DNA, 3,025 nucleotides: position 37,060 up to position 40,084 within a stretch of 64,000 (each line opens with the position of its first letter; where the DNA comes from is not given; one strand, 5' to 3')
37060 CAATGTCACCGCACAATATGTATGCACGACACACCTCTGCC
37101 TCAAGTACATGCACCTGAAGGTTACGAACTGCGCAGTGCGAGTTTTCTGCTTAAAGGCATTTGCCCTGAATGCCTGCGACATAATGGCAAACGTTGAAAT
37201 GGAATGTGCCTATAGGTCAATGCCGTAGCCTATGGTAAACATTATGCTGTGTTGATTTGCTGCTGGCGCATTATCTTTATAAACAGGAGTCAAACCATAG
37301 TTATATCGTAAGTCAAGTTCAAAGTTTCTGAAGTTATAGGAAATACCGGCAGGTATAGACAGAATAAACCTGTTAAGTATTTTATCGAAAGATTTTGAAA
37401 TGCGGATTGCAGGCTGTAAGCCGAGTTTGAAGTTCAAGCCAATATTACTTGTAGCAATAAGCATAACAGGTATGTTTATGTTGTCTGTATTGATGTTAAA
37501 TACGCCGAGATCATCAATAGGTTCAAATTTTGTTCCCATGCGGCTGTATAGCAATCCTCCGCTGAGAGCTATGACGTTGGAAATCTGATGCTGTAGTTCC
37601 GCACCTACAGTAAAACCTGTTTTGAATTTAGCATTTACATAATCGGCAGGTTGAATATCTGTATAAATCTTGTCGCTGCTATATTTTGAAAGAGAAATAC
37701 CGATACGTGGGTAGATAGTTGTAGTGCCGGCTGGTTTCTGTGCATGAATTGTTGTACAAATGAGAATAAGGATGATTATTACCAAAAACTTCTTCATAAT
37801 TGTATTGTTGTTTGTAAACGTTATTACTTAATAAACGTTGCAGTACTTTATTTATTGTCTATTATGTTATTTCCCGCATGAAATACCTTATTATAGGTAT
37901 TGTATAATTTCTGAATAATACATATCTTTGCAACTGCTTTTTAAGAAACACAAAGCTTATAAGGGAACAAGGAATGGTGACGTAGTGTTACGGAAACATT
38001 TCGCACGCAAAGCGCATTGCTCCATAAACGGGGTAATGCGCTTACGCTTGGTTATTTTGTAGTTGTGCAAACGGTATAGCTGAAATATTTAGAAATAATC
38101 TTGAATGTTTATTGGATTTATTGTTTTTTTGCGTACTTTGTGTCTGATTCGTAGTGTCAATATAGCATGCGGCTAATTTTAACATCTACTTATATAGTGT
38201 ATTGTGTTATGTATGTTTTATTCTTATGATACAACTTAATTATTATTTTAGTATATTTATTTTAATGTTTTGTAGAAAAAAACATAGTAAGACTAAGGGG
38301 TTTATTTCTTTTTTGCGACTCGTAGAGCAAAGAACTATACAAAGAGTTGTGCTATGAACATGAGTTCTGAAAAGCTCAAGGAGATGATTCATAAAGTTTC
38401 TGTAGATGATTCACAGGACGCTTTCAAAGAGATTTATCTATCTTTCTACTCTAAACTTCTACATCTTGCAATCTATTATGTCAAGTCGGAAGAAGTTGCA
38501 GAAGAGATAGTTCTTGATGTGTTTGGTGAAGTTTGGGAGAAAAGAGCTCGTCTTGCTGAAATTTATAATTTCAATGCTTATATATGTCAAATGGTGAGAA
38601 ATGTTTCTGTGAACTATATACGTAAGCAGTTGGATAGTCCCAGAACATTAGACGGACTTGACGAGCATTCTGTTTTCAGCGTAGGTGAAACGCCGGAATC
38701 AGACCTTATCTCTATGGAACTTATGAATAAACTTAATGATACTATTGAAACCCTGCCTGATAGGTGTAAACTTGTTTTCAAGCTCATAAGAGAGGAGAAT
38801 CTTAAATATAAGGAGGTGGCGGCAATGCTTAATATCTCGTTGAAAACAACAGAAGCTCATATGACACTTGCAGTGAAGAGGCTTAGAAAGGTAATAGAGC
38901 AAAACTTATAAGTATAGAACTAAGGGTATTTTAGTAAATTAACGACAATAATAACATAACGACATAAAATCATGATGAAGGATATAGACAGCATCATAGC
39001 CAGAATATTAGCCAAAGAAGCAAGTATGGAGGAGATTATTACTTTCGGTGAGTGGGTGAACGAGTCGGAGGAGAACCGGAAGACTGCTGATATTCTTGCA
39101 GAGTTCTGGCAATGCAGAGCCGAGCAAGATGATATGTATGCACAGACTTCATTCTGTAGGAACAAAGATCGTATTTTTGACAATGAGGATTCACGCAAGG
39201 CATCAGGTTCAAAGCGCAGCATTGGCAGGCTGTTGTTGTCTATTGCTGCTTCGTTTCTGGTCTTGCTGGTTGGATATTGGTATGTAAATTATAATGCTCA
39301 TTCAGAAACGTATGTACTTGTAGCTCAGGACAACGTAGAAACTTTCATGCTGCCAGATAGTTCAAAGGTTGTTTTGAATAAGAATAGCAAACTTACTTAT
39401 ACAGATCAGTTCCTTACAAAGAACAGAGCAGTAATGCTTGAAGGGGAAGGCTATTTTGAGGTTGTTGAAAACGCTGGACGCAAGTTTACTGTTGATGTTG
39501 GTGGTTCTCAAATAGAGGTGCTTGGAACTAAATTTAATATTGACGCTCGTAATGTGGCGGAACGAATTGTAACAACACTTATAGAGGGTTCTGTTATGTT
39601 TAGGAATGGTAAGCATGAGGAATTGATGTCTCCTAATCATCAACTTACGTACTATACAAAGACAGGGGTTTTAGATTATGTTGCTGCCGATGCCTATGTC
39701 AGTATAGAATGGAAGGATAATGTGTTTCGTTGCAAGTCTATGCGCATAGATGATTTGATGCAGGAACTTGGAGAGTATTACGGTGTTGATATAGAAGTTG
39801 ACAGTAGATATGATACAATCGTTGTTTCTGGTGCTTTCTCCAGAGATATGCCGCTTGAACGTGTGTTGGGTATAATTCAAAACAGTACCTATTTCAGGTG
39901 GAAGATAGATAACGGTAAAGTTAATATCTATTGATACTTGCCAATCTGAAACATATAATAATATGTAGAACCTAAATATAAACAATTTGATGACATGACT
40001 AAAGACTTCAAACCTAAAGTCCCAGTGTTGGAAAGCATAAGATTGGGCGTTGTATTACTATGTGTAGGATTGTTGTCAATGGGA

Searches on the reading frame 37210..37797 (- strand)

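Call 52: search_protein_families(library=pfam, proteins=[window:37210-37797:-], max_evalue=0.001)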
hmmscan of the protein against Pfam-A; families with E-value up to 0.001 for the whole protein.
window:37210-37797:- (195 aa): 2 families
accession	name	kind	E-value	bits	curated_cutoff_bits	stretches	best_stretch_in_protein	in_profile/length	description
PF13568.12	OMP_b-brl_2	-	7.7e-13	49.3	27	1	27-173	10-174/175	Outer membrane protein beta-barrel domain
PF13505.12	OMP_b-brl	-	2.1e-07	31.7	28.7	1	12-191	4-173/175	Outer membrane protein beta-barrel domain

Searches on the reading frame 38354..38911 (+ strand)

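Call 78: search_protein_families(library=pfam, proteins=[window:38354-38911:+], max_evalue=0.0001)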
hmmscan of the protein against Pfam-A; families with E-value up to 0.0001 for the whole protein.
window:38354-38911:+ (185 aa): 3 families
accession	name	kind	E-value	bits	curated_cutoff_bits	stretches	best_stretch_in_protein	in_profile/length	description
PF08281.18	Sigma70_r4_2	-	6.5e-11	42.2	25.7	1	126-177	3-54/54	Sigma-70, region 4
PF04545.22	Sigma70_r4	-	1.5e-08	34.5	24.1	1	131-179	2-50/50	Sigma-70, region 4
PF04542.20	Sigma70_r2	-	1.2e-07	31.8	24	1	28-92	2-68/71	Sigma-70 region 2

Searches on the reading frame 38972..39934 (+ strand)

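Call 78: search_protein_families(library=pfam, proteins=[window:38972-39934:+], max_evalue=0.0001)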
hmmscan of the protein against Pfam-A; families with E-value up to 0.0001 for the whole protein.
window:38972-39934:+ (320 aa): 2 families
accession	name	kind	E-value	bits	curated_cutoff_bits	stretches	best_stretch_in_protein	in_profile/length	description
PF04773.18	FecR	-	2.7e-13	50.6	24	1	120-208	8-96/97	FecR protein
PF16344.10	FecR_C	-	4.2e-13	49.6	24.4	1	255-319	5-70/70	FecR, C-terminal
